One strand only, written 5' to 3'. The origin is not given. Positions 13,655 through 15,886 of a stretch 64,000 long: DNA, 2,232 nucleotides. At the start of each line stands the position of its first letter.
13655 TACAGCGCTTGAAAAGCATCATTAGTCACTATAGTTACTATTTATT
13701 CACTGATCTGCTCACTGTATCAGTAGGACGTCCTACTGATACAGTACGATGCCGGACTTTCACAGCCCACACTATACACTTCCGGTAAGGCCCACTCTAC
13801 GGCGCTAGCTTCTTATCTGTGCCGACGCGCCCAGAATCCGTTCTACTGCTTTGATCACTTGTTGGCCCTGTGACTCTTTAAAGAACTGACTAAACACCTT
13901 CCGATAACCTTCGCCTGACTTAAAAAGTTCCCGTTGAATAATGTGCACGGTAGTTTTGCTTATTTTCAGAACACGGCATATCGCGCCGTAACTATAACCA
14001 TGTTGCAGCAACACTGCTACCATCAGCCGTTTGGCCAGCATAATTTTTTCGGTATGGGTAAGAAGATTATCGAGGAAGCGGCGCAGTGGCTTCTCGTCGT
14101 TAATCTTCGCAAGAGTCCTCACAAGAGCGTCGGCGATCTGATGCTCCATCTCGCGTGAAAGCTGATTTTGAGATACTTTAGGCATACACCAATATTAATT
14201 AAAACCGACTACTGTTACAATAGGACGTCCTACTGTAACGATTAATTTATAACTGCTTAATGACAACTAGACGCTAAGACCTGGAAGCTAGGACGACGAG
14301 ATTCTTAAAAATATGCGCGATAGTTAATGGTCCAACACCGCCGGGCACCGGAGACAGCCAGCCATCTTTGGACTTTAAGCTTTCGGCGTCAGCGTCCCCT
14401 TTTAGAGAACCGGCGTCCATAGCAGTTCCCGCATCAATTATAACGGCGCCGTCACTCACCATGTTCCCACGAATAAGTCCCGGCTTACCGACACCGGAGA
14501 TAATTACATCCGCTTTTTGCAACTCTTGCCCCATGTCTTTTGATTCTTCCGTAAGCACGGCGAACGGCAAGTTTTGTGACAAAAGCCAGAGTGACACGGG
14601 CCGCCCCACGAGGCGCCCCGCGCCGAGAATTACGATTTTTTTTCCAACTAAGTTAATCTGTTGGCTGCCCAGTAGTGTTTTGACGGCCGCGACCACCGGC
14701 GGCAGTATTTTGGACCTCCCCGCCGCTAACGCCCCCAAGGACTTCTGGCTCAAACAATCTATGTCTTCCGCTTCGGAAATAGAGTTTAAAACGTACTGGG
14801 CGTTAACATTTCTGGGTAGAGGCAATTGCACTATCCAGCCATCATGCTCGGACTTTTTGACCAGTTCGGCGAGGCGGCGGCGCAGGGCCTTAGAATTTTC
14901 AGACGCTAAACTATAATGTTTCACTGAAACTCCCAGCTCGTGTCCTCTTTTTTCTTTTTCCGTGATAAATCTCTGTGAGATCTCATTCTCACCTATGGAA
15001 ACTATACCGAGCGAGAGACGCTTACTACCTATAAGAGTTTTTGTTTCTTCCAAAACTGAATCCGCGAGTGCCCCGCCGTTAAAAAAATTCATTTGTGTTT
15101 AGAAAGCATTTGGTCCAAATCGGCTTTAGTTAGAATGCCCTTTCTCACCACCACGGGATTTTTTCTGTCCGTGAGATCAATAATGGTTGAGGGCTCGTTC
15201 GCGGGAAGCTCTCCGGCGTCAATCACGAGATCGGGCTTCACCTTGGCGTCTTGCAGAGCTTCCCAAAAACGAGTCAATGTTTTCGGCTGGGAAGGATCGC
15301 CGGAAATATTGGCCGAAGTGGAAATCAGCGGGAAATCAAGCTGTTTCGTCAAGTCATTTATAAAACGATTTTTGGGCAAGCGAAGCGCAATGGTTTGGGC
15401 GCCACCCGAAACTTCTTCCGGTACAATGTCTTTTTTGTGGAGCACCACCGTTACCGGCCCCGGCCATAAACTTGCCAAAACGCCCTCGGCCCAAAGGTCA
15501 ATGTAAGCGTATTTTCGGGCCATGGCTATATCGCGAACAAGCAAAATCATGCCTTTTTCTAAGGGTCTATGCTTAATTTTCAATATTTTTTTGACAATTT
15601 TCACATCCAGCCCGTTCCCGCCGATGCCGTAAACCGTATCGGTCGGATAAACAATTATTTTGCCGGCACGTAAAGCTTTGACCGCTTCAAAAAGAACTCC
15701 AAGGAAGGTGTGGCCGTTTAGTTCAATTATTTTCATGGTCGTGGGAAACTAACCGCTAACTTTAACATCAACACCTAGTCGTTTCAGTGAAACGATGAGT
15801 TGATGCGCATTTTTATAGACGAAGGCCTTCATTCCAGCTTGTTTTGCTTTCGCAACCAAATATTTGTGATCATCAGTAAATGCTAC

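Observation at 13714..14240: TrpR/YerC-like regulator flanked by two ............-core palindromes, one in front of a PAP2 phosphatase gene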

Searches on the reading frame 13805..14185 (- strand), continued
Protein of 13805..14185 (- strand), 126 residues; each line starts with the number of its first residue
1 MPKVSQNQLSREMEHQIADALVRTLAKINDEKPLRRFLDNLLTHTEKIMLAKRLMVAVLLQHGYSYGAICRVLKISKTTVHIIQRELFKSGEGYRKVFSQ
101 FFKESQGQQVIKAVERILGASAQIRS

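Call 45: fold_search(model_id=the predicted structure, library=pdb)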
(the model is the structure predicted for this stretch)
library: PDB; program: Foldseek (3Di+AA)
matches with E <= 10: 342; with E <= 0.001: 0
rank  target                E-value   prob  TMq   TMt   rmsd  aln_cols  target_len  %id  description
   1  3kor_B                2.6e-03  1.00  0.62  0.76   4.0       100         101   24  Crystal structure of a putative Trp repressor from Staphylococcus aureus (released 2010-11-17)
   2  3frw_A                4.5e-03  1.00  0.56  0.72   3.7        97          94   23  Crystal structure of putative TrpR protein from Ruminococcus obeum (released 2009-01-20)
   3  3frw_E                5.7e-03  1.00  0.57  0.72   3.4        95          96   23  Crystal structure of putative TrpR protein from Ruminococcus obeum (released 2009-01-20)
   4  3frw_G                6.4e-03  1.00  0.60  0.79   2.6        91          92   23  Crystal structure of putative TrpR protein from Ruminococcus obeum (released 2009-01-20)
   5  3frw_F                6.4e-03  1.00  0.62  0.80   2.9        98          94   26  Crystal structure of putative TrpR protein from Ruminococcus obeum (released 2009-01-20)
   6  3g1c                  6.8e-03  1.00  0.62  0.77   2.6        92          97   23  The crystal structure of a TrpR like protein from Eubacterium eligens ATCC 27750 (released 2009-02-17)
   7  3frw_B                6.8e-03  1.00  0.64  0.81   2.6        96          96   22  Crystal structure of putative TrpR protein from Ruminococcus obeum (released 2009-01-20)
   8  3kor_A                9.2e-03  1.00  0.60  0.74   3.1        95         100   24  Crystal structure of a putative Trp repressor from Staphylococcus aureus (released 2010-11-17)
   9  3kor_C                9.7e-03  1.00  0.61  0.75   3.4        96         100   24  Crystal structure of a putative Trp repressor from Staphylococcus aureus (released 2010-11-17)
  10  3frw_D                1.0e-02  1.00  0.55  0.73   4.0        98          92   24  Crystal structure of putative TrpR protein from Ruminococcus obeum (released 2009-01-20)
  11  3frw_C                1.6e-02  1.00  0.58  0.74   2.7        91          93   24  Crystal structure of putative TrpR protein from Ruminococcus obeum (released 2009-01-20)
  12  6f9k                  8.2e-02  1.00  0.61  0.70   3.4       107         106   20  Tryptophan Repressor TrpR from E.coli with 5-methyl-L-tryptophan as ligand (released 2019-01-30)
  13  3wrp                  9.3e-02  1.00  0.60  0.73   3.1        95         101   20  FLEXIBILITY OF THE DNA-BINDING DOMAINS OF TRP REPRESSOR (released 1988-04-16)
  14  1trr_A                9.3e-02  1.00  0.57  0.67   4.2       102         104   18  TANDEM BINDING IN CRYSTALS OF A TRP REPRESSOR/OPERATOR HALF-SITE COMPLEX (released 1993-10-21)
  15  2oz9                  9.9e-02  1.00  0.60  0.71   3.0        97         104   18  E. coli TRP holorepressor, orthorhombic crystal form (released 2007-03-06)
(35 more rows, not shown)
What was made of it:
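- On TrpR family (Pfam PF01371, Trp_repressor): The best PDB matches are 3kor, 3frw and 3g1c (TM normalised to target 0.72-0.81), followed by E. coli TrpR at about 0.7 (call 45).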

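Call 46: find_encoding_contigs(protein=P0070, flank=1500, max_places=1)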
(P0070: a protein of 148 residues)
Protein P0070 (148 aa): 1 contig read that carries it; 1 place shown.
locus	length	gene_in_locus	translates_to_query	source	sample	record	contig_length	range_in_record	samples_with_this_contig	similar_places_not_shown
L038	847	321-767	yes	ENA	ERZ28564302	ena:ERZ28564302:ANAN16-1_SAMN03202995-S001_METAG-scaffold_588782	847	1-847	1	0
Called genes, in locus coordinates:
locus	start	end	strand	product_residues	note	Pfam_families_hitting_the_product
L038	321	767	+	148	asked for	PF01371:Trp_repressor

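Call 48: find_encoding_contigs(protein=P0080, flank=1500, max_places=1)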
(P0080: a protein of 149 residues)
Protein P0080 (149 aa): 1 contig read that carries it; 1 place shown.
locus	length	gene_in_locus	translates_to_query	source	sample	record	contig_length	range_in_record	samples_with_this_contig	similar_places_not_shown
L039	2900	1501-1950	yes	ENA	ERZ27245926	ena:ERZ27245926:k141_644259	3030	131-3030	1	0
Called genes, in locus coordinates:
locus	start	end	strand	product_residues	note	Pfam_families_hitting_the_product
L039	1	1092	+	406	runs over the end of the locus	?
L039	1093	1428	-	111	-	-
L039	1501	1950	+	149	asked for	PF01371:Trp_repressor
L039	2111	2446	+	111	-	-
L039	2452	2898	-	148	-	?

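Call 49: find_encoding_contigs(protein=P0100, flank=1500, max_places=1)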
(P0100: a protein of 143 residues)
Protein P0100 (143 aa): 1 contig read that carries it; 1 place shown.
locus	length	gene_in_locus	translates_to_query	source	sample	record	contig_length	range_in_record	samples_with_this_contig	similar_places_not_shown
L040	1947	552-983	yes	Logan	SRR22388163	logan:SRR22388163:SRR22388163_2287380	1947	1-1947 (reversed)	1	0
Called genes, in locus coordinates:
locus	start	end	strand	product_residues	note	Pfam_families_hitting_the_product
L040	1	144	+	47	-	?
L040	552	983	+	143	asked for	PF01371:Trp_repressor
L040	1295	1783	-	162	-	-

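Call 50: find_encoding_contigs(protein=P0120, flank=1500, max_places=1)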
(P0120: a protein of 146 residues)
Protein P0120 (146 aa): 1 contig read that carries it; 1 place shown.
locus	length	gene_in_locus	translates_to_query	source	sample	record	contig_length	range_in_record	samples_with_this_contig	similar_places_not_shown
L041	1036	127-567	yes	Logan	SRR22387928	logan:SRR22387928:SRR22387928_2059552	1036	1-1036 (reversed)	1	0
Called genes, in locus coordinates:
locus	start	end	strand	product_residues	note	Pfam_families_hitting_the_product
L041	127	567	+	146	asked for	PF01371:Trp_repressor, PF13384:HTH_23 (weak)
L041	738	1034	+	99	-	?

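Call 51: find_encoding_contigs(protein=P0140, flank=1500, max_places=1)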
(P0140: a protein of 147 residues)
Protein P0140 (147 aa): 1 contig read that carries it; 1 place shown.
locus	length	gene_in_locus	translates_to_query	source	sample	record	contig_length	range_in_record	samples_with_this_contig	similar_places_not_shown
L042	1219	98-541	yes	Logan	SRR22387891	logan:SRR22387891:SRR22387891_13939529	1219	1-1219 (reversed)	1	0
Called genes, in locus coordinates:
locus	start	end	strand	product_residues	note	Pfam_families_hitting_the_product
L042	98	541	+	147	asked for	PF01371:Trp_repressor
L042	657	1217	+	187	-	?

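Call 52: find_encoding_contigs(protein=P0160, flank=1500, max_places=1)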
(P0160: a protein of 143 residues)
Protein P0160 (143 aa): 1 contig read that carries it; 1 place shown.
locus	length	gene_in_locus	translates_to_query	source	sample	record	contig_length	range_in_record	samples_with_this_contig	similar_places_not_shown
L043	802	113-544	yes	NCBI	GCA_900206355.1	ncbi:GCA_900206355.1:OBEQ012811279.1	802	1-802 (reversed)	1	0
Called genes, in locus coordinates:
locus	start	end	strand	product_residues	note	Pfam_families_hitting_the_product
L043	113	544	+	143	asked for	PF01371:Trp_repressor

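Call 66: list_cluster_members(proteins=[P0054, P0060, P0065, P0080, P0090, P0110, P0130, P0150, P0180, P0190])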
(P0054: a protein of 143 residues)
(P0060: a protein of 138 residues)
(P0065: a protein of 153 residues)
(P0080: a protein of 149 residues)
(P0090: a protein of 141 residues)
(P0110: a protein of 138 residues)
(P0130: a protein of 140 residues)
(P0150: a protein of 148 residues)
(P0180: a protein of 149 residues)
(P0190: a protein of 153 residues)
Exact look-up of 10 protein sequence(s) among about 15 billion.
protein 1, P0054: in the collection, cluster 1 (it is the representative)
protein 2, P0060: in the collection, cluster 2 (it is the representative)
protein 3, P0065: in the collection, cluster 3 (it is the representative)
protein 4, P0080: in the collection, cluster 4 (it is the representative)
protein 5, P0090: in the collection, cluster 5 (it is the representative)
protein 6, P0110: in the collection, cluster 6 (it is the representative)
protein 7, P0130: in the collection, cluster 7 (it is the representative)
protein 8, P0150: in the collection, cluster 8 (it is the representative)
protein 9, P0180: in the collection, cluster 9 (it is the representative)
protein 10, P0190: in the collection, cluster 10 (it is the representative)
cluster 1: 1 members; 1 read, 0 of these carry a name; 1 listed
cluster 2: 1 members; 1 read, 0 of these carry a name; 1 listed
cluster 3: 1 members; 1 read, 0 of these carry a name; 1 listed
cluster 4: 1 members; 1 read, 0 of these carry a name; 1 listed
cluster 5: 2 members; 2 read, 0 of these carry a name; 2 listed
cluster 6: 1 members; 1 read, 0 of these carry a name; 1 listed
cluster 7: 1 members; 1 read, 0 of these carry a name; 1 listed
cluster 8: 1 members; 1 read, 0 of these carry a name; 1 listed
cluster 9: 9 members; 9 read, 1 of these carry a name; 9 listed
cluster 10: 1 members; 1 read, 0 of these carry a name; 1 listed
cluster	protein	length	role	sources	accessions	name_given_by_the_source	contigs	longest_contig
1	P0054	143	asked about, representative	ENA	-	-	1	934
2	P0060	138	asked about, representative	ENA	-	-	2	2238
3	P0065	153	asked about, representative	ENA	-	-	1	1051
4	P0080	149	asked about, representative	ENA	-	-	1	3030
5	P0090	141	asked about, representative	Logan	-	-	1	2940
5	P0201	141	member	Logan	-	-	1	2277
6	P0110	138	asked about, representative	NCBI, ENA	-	-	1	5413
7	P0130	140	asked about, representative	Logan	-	-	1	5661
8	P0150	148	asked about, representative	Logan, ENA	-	-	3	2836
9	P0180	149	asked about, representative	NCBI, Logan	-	-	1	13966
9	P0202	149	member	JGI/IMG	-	uncharacterized protein YerC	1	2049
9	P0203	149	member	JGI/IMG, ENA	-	-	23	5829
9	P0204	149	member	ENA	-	-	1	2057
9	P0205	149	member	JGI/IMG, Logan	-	-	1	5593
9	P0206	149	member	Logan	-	-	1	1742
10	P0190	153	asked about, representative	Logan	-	-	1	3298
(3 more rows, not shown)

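Call 67: find_encoding_contigs(protein=P0110, flank=2000, max_places=1)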
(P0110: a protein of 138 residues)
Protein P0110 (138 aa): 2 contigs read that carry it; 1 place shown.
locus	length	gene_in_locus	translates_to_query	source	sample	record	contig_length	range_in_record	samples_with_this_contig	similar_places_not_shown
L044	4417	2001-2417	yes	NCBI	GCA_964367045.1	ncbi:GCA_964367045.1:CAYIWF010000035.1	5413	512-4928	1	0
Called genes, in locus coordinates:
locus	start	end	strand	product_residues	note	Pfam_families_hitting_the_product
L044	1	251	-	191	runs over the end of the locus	PF01132:EFP (faint), PF08207:EFP_N, PF09285:Elong-fact-P_C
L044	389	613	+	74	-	-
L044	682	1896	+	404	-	PF02540:NAD_synthase (weak), PF03054:tRNA_Me_trans, PF24167:DUF7411 (weak), PF20259:tRNA_Me_trans_M, PF20258:tRNA_Me_trans_C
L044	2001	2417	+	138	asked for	PF01371:Trp_repressor, PF13384:HTH_23 (faint)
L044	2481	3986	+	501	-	PF13567:DUF4131 (weak), PF03772:Competence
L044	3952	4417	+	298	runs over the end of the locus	PF00753:Lactamase_B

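Call 68: find_encoding_contigs(protein=P0130, flank=2000, max_places=1)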
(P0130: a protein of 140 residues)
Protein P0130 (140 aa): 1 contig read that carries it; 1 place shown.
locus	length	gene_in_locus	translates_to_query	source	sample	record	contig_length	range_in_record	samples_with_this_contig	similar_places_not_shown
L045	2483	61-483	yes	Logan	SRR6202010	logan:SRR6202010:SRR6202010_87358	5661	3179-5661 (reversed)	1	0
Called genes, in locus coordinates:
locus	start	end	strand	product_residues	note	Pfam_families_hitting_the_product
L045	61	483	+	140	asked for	PF01371:Trp_repressor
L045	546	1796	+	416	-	PF00232:Glyco_hydro_1, PF00150:Cellulase (weak), PF00331:Glyco_hydro_10 (faint), PF00232:Glyco_hydro_1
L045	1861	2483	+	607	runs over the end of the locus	PF00892:EamA (weak), PF02449:Glyco_hydro_42 (faint), PF02836:Glyco_hydro_2_C (weak)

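Call 69: find_encoding_contigs(protein=P0180, flank=2000, max_places=1)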
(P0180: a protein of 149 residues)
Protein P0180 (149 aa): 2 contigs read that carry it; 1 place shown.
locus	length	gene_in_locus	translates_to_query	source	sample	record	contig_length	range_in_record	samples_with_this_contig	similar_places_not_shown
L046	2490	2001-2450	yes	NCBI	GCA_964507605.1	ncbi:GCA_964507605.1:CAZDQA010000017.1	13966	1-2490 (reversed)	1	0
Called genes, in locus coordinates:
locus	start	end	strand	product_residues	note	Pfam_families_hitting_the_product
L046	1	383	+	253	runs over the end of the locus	PF00483:NTP_transferase, PF12804:NTP_transf_3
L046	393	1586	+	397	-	PF05496:RuvB_N, PF00158:Sigma54_activat (weak), PF07724:AAA_2 (weak), PF00004:AAA, PF07728:AAA_5 (weak), PF13173:AAA_14 (weak), PF16193:AAA_assoc_2, PF12002:MgsA_C, +1 more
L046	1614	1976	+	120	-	-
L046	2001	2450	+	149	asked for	PF01371:Trp_repressor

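Call 71: search_protein_families(library=pfam, proteins=[L001:2500-3102:+, L002:2182-2784:+, L005:3556-4116:+, L016:2230-2802:+, L019:3077-3607:+, L003:2165-3253:+, L015:2980-4068:+, L028:2945-3673:+, L006:3507-3920:+, L032:2986-4647:+], max_evalue=0.0001)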
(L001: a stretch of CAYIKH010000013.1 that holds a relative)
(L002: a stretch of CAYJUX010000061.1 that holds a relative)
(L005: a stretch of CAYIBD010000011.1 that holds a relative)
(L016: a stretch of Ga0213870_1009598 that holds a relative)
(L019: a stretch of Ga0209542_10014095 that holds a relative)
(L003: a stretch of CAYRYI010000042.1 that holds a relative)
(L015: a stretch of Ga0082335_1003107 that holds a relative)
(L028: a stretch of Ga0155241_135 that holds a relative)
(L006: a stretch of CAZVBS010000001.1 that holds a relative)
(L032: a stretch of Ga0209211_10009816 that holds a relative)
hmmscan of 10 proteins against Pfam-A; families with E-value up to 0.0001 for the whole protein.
L001:2500-3102:+ (200 aa): 2 families
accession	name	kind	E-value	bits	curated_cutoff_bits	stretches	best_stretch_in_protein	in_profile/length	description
PF01569.27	PAP2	-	4.8e-20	72.1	27.2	1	73-184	4-127/130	PAP2 superfamily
PF14378.12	PAP2_3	-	9.4e-06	26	27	1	37-174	59-187/190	PAP2 superfamily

L002:2182-2784:+ (200 aa): 2 families
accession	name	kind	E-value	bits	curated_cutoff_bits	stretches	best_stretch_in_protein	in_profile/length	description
PF01569.27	PAP2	-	4.6e-21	75.4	27.2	1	72-188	4-124/130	PAP2 superfamily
PF14378.12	PAP2_3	-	1.5e-06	28.6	27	1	11-181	12-187/190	PAP2 superfamily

L005:3556-4116:+ (186 aa): 2 families
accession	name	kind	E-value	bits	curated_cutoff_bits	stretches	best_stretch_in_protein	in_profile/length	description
PF01569.27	PAP2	-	4.7e-22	78.6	27.2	1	65-179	2-128/130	PAP2 superfamily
PF14378.12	PAP2_3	-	9.5e-06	26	27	0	8-168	14-187/190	PAP2 superfamily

L016:2230-2802:+ (190 aa): 2 families
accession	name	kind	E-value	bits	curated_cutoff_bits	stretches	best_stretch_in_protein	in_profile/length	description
PF01569.27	PAP2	-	4.3e-22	78.7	27.2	1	70-182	3-127/130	PAP2 superfamily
PF14378.12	PAP2_3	-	6.5e-05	23.2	27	0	6-172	8-187/190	PAP2 superfamily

L019:3077-3607:+ (176 aa): 2 families
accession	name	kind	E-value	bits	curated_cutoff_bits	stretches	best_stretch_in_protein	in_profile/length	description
PF01569.27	PAP2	-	1.5e-19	70.5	27.2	1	58-163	3-121/130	PAP2 superfamily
PF14378.12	PAP2_3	-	8.4e-08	32.7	27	1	95-161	121-189/190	PAP2 superfamily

L003:2165-3253:+ (362 aa): 1 family
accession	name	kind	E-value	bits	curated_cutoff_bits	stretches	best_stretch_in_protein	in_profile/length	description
PF02163.28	Peptidase_M50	-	4.4e-52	177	27.2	1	6-348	2-221/221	Peptidase family M50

L015:2980-4068:+ (362 aa): 1 family
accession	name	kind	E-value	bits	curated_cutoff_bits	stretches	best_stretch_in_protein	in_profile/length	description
PF02163.28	Peptidase_M50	-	7.5e-53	179.6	27.2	1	6-348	2-221/221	Peptidase family M50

L028:2945-3673:+ (242 aa): 1 family
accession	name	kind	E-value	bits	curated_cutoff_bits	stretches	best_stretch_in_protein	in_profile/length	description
PF02616.19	SMC_ScpA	-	7.6e-26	92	24.6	1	25-237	1-231/232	Segregation and condensation protein ScpA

L006:3507-3920:+ (137 aa): 2 families
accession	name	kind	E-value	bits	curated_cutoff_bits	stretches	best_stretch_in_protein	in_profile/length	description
PF13456.12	RVT_3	-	4.7e-23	81.9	21.6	1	8-132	2-123/123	Reverse transcriptase-like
PF00075.30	RNase_H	-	5.8e-13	49.7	25.8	1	2-133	2-140/141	RNase H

L032:2986-4647:+ (553 aa): 3 families
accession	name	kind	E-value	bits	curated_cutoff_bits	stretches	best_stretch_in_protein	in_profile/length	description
PF17768.7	RecJ_OB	-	1.1e-19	70.9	27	1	448-547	2-104/107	RecJ OB domain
PF01368.27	DHH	-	1.6e-18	67.7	28.1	1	76-226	2-124/125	DHH family, N-terminal domain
PF02272.25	DHHA1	-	1.7e-13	51.3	25.9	1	342-429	4-97/102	DHHA1 domain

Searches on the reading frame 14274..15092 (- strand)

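Call 5: search_protein_families(library=pfam, proteins=[window:14274-15092:-], max_evalue=0.01)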
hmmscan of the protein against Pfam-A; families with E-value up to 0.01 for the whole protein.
window:14274-15092:- (272 aa): 3 families
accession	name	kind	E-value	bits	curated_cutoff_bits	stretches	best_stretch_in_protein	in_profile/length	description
PF02882.25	THF_DHG_CYH_C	-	3.8e-40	137.3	27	1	117-271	3-158/160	Tetrahydrofolate dehydrogenase/cyclohydrolase, NAD(P)-binding domain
PF00763.28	THF_DHG_CYH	-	2.6e-16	60.4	32.8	1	5-112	2-115/115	Tetrahydrofolate dehydrogenase/cyclohydrolase, catalytic domain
PF01488.26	Shikimate_DH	-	0.0073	16.8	24.3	0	61-101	82-122/138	Shikimate / quinate 5-dehydrogenase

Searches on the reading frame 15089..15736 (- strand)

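Call 5: search_protein_families(library=pfam, proteins=[window:15089-15736:-], max_evalue=0.01)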
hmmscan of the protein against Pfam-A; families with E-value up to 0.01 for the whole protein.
window:15089-15736:- (215 aa): 1 family
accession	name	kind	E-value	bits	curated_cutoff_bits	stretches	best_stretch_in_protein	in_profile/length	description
PF01300.24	Sua5_yciO_yrdC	-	2.3e-48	164.5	25.1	1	20-200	1-178/178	Telomere recombination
